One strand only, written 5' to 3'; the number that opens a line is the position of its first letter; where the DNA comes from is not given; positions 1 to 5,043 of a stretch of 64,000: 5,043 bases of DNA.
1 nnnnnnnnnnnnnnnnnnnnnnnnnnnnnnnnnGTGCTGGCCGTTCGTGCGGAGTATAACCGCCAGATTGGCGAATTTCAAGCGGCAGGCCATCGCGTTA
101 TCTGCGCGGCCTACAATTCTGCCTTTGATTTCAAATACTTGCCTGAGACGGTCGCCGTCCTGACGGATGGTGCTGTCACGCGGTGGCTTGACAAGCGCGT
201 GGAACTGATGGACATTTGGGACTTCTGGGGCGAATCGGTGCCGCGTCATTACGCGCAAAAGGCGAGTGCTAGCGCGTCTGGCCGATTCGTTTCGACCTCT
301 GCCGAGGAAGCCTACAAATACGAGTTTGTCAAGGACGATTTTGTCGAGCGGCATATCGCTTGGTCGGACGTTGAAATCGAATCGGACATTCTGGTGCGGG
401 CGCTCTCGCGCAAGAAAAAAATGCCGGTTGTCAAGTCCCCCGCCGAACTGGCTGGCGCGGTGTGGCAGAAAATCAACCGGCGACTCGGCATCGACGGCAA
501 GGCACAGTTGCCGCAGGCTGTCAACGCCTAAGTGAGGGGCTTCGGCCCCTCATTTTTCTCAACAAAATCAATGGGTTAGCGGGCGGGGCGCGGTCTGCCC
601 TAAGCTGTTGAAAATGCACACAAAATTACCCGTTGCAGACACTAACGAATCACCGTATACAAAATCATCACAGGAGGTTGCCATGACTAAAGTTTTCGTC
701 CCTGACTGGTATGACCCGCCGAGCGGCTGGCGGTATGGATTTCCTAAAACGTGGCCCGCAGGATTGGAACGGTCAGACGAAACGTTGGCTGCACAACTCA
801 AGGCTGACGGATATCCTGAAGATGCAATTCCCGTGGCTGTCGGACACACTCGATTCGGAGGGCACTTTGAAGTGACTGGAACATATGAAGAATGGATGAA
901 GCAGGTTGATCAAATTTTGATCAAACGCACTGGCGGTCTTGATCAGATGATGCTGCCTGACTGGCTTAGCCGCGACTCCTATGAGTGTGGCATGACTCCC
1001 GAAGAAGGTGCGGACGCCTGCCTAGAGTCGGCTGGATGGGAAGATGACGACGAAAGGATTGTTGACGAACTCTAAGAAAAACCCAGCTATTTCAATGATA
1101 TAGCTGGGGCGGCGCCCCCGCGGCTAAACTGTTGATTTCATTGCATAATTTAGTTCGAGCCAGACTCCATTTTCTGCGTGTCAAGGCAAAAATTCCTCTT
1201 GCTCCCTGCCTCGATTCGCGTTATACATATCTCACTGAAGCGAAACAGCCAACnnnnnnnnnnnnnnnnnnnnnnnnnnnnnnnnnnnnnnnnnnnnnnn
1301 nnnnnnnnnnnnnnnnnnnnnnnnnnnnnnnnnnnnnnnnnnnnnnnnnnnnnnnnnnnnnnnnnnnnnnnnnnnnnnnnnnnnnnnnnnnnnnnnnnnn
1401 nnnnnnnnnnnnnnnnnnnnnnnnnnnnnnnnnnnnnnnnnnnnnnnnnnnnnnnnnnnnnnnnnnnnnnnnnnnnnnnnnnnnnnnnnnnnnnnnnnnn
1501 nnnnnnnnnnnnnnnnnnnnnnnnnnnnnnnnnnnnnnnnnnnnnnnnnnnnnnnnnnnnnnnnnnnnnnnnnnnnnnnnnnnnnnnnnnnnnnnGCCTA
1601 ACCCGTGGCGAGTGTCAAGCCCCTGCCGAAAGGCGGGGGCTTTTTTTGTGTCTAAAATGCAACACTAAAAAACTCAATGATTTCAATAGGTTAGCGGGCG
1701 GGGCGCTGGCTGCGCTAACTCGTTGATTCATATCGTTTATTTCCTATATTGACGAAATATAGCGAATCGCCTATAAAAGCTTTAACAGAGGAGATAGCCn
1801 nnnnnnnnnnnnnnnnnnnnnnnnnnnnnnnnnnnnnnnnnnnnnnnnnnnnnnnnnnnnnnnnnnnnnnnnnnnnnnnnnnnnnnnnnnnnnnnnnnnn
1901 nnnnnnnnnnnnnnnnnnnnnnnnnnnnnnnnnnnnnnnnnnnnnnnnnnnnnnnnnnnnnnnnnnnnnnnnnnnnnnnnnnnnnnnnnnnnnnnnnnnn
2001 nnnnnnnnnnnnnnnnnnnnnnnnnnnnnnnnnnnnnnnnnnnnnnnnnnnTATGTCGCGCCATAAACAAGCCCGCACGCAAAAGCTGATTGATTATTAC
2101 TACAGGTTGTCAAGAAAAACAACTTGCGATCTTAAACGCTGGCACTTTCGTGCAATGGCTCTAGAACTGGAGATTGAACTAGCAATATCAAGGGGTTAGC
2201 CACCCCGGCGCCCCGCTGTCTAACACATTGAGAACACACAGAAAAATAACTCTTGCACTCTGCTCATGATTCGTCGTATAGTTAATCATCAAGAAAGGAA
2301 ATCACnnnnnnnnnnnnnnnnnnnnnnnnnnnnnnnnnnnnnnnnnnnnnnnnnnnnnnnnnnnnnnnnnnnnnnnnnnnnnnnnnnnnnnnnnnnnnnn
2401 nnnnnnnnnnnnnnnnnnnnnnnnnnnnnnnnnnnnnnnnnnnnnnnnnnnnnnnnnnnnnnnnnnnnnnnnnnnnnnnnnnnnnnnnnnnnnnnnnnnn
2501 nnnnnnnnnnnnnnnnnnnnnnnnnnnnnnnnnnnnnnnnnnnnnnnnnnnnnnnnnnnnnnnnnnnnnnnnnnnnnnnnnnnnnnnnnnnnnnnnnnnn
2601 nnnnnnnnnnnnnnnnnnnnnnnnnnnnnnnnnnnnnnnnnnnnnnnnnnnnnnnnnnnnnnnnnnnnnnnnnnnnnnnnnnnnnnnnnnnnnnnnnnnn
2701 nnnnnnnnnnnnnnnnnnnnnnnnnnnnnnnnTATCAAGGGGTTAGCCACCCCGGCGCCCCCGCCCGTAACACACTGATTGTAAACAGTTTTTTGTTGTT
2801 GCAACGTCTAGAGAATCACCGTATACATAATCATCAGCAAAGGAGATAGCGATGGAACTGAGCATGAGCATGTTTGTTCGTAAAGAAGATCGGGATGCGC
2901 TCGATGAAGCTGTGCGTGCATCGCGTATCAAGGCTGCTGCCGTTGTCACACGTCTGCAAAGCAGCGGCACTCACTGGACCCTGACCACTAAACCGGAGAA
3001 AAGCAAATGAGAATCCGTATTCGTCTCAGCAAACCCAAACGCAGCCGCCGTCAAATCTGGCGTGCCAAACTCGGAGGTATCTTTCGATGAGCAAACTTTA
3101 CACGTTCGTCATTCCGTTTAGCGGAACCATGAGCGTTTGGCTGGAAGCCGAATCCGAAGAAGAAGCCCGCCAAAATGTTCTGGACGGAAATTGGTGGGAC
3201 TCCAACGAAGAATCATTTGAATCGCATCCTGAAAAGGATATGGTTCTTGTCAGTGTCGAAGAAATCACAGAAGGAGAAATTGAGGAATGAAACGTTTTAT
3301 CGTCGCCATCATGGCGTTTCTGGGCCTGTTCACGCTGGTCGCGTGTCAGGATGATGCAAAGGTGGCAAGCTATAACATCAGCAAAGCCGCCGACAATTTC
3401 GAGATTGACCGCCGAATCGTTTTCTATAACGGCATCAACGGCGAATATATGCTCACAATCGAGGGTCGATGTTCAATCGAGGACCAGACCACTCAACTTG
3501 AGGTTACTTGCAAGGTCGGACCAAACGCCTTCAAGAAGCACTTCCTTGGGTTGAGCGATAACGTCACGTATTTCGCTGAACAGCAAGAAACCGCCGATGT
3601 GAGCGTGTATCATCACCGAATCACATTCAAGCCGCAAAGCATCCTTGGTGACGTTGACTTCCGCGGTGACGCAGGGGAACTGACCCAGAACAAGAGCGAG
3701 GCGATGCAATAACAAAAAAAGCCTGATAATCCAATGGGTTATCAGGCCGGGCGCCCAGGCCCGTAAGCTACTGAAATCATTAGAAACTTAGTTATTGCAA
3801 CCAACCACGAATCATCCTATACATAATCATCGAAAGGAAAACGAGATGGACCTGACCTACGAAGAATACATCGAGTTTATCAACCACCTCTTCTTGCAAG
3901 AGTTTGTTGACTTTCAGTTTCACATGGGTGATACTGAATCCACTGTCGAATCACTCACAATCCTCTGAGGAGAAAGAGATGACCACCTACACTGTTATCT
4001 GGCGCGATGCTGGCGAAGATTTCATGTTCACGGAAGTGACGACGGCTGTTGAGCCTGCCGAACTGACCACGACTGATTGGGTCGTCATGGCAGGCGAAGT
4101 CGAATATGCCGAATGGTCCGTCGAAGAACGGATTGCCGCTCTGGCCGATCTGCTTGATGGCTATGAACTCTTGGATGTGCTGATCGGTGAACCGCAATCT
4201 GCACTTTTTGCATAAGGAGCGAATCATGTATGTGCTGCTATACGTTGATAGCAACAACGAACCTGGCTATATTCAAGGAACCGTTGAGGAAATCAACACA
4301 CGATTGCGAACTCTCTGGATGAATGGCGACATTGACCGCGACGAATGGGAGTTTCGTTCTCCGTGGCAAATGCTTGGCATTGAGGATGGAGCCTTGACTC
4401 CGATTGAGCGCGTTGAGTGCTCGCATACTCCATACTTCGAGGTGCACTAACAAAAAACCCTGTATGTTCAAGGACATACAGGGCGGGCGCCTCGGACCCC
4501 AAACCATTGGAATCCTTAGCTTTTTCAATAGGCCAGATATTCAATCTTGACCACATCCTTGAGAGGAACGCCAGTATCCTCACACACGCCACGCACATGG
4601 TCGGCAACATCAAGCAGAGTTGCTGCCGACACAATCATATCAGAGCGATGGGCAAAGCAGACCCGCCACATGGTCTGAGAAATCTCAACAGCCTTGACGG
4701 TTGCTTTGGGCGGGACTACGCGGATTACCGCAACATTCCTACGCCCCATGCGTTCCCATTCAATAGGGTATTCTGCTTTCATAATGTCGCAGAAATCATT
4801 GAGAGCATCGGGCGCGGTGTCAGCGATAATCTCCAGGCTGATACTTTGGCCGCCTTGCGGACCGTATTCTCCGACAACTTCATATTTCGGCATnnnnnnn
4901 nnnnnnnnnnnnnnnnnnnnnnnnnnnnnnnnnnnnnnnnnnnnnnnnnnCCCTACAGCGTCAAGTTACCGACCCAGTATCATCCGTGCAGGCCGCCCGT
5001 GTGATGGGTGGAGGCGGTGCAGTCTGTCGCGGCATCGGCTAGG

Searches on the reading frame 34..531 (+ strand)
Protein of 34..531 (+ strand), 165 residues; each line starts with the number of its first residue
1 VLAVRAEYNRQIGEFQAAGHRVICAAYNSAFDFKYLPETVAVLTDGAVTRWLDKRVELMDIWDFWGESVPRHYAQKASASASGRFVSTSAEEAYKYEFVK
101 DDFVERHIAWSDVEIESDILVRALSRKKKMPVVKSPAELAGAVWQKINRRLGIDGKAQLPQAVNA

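Call 13: search_protein_families(library=phrogs, proteins=[window:34-531:+], max_evalue=0.01)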
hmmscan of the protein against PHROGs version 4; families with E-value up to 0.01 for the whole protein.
window:34-531:+ (165 aa): 1 family
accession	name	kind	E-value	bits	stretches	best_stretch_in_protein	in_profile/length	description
phrog_20187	-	unknown function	7.7e-09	36.4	1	24-133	117-237/272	-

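Call 14: search_protein_families(library=pfam, proteins=[window:34-531:+], max_evalue=0.01)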
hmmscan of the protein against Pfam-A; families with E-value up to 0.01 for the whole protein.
window:34-531:+ (165 aa): 0 families

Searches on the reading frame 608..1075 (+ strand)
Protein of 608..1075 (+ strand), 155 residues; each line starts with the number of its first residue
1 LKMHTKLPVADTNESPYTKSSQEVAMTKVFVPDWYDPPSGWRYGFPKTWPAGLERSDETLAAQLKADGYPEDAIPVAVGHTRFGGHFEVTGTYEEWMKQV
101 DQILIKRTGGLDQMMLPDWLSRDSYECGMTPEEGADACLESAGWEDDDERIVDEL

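Call 13: search_protein_families(library=phrogs, proteins=[window:608-1075:+], max_evalue=0.01)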
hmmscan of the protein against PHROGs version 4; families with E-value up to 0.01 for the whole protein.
window:608-1075:+ (155 aa): 1 family
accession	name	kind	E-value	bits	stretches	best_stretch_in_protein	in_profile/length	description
phrog_519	-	unknown function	7.3e-07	30.7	1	92-144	87-139/143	-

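Call 14: search_protein_families(library=pfam, proteins=[window:608-1075:+], max_evalue=0.01)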
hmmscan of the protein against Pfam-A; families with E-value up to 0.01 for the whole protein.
window:608-1075:+ (155 aa): 1 family
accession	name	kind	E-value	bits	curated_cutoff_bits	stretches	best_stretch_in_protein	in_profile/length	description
PF17441.7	DUF5419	-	0.0017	18.9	31.8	1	93-138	2-49/54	Family of unknown function (DUF5419)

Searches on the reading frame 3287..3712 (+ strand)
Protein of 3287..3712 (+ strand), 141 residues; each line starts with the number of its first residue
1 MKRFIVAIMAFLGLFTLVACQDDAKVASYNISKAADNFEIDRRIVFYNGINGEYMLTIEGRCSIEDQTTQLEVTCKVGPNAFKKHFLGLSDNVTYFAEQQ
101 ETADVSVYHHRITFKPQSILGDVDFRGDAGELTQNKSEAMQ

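Call 13: search_protein_families(library=phrogs, proteins=[window:3287-3712:+], max_evalue=0.01)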
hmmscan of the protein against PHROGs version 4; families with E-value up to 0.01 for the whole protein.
window:3287-3712:+ (141 aa): 2 families
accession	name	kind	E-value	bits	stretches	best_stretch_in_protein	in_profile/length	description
phrog_478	-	integration and excision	6.4e-52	176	1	1-126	1-129/129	site-specific recombination directionality factor RDF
phrog_9078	-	unknown function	0.00036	21.3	1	1-102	1-82/115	-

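Call 14: search_protein_families(library=pfam, proteins=[window:3287-3712:+], max_evalue=0.01)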
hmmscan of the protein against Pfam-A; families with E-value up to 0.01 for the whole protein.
window:3287-3712:+ (141 aa): 1 family
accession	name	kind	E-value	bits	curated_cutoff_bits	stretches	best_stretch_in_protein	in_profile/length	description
PF25682.1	Phage_VG64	-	7.1e-53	178.2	27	1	2-125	2-126/127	Mycobacterium phage VG64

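Call 23: search_dna_similar(query=window:3287-3712:+, collection=phages, mode=protein, max_rows=15)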
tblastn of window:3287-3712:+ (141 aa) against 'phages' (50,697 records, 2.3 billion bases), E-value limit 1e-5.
Records with a match: 936; places in all: 936; records where one place covers at least 80% of the query: 620.
Best place of each record, by identity: 60-80% 112; <60% 824.
By first word of the organism name: Mycobacterium 349; Bacillus 192; Gordonia 79; Streptococcus 49; Staphylococcus 47; Streptomyces 32; Arthrobacter 31; Proteus 17; Vibrio 16; Erwinia 13; and 33 more.
By host as written in the record: Mycobacterium smegmatis mc2 155 277; Gordonia terrae 3612 70; - 51; Mycobacterium smegmatis mc#155 32; Bacillus subtilis 26; Bacillus cereus 24; Streptococcus thermophilus 23; Bacillus subtilis BEST7003 15; and 194 more.
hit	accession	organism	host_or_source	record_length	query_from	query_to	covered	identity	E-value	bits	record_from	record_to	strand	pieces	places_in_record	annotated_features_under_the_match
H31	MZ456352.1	Vibrio phage HNL01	Aliivibrio fischeri ES114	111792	1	135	96%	63.7%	2e-52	182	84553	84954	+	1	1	hypothetical protein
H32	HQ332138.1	Paenibacillus phage PG1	Paenibacillus glucanolyticus P073A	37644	1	139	99%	60.5%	1e-47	169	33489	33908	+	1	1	hypothetical protein (x2)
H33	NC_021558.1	Paenibacillus phage PG1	Paenibacillus glucanolyticus P073A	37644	1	139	99%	60.5%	1e-47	169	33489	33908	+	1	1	site-specific recombination directionality factor RDF | hypothetical protein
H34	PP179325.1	Pseudomonas phage Touem01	Pseudomonas syringae 7C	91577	5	129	89%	66.7%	4e-52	182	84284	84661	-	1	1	putative lipoprotein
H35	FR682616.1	Roseovarius sp. 217 phage 1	Roseovarius sp. 217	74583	1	137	97%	59.1%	1e-48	172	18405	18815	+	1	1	hypothetical protein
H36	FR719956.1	Roseovarius Plymouth podovirus 1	Roseovarius nubinhibens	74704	1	137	97%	59.1%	1e-48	172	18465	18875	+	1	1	hypothetical protein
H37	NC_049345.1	Roseovarius Plymouth podovirus 1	Roseovarius nubinhibens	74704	1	137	97%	59.1%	1e-48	172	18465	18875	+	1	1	site-specific recombination directionality factor RDF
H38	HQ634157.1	Vibrio phage 11895-B1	Vibrio sp. 11985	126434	20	132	80%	71.7%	9e-50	175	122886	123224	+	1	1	hypothetical protein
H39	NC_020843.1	Vibrio phage 11895-B1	Vibrio sp. 11985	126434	20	132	80%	71.7%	9e-50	175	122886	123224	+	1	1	site-specific recombination directionality factor RDF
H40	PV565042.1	Pseudomonas phage Ebordelon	Pseudomonas putida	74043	1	136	96%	58.3%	6e-49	172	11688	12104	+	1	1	hypothetical protein (x2)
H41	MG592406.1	Vibrio phage 1.022.O._10N.286.45.A10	Vibrio splendidus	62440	1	136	96%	58.1%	3e-48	171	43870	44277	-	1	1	membrane lipoprotein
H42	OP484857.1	Sinorhizobium phage AP-16-3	Sinorhizobium meliloti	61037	9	134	89%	62.5%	2e-48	171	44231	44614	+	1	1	hypothetical protein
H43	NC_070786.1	Streptomyces phage Muntaha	Streptomyces sanglieri UNT16F27A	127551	2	137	96%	57.6%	2e-46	165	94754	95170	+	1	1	184: site-specific recombination directionality factor RDF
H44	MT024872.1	Streptomyces phage Muntaha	Streptomyces sanglieri UNT16F27A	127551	2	137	96%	57.6%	2e-46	165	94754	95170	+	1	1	184: hypothetical protein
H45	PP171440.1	Streptomyces phage DekoNeimoidia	soil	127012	2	136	96%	58.0%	1e-45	163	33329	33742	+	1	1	record has no annotation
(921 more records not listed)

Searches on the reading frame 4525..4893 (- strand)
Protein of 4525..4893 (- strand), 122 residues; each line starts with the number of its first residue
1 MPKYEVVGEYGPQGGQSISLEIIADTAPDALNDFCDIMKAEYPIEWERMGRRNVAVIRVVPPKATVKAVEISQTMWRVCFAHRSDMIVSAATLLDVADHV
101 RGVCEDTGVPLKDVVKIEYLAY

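Call 13: search_protein_families(library=phrogs, proteins=[window:4525-4893:-], max_evalue=0.01)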
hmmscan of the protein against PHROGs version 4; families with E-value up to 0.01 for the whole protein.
window:4525-4893:- (122 aa): 0 families

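Call 14: search_protein_families(library=pfam, proteins=[window:4525-4893:-], max_evalue=0.01)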
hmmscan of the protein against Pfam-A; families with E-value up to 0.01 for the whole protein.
window:4525-4893:- (122 aa): 0 families

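Call 20: find_related_loci(query=window:4525-4893:-, collection=viral_contigs, flank=10000)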
Query window:4525-4893:- (122 aa) in viral_contigs; peptide patterns used: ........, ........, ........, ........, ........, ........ (x = any residue, [..] = any of these).
4 stretches matched a pattern, but none encodes a relative of the query by tblastn (E <= 1e-3).

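Call 89: find_homologous_proteins(query=window:4525-4893:-)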
Query window:4525-4893:- (122 aa): 17 proteins with E <= 0.001 among 22 candidates.
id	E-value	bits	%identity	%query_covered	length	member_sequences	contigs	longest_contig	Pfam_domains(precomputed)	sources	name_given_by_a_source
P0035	5.5e-74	264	97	100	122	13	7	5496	-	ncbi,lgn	-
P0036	2.3e-63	229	86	100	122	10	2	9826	-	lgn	-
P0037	1.3e-61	224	85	100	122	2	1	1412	-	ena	-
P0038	3.3e-58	213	82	100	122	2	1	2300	-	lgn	-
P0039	1.5e-57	211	81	100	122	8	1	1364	-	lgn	-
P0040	5.1e-50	186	71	100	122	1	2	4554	-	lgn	-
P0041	1.7e-49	185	74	100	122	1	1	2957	-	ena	-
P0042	4.8e-49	183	70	100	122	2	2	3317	-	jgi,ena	jgi:hypothetical protein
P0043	1.7e-45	172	67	98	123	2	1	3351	-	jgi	jgi:hypothetical protein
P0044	3.2e-40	155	64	100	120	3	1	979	-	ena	-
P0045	2.6e-37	145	61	100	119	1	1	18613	-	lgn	-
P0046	3.3e-37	145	60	100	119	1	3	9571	-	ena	-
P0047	2.7e-36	142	61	100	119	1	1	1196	-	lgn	-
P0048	2.9e-35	139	61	100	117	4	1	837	-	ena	-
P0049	6.8e-34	134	58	98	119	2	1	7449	-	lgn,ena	-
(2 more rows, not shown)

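Call 101: predict_structure(alignment_id=A7)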
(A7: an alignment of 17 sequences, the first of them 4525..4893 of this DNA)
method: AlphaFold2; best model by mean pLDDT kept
length: 122 residues; sequences in the alignment: 17
mean_pLDDT: 86.9   pTM: 0.48
mean pLDDT of the five models: 86.9, 84.6, 84.5, 82.9, 81.5
residues with pLDDT >= 90: 77; 70-90: 29; 50-70: 16; < 50: 0
segments of 3 or more residues with pLDDT < 50: none
pLDDT, mean of each block of 10 residues (from residue 1): 91 79 94 95 90 89 59 84 91 91 93 92 62
secondary structure, 60 per line:
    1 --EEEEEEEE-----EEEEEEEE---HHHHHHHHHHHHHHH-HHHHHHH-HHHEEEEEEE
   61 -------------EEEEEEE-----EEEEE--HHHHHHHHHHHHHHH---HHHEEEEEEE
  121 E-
elements in order: E3-10 E16-23 H27-41 H43-49 E54-60 E74-80 E86-90 H93-107 E114-121
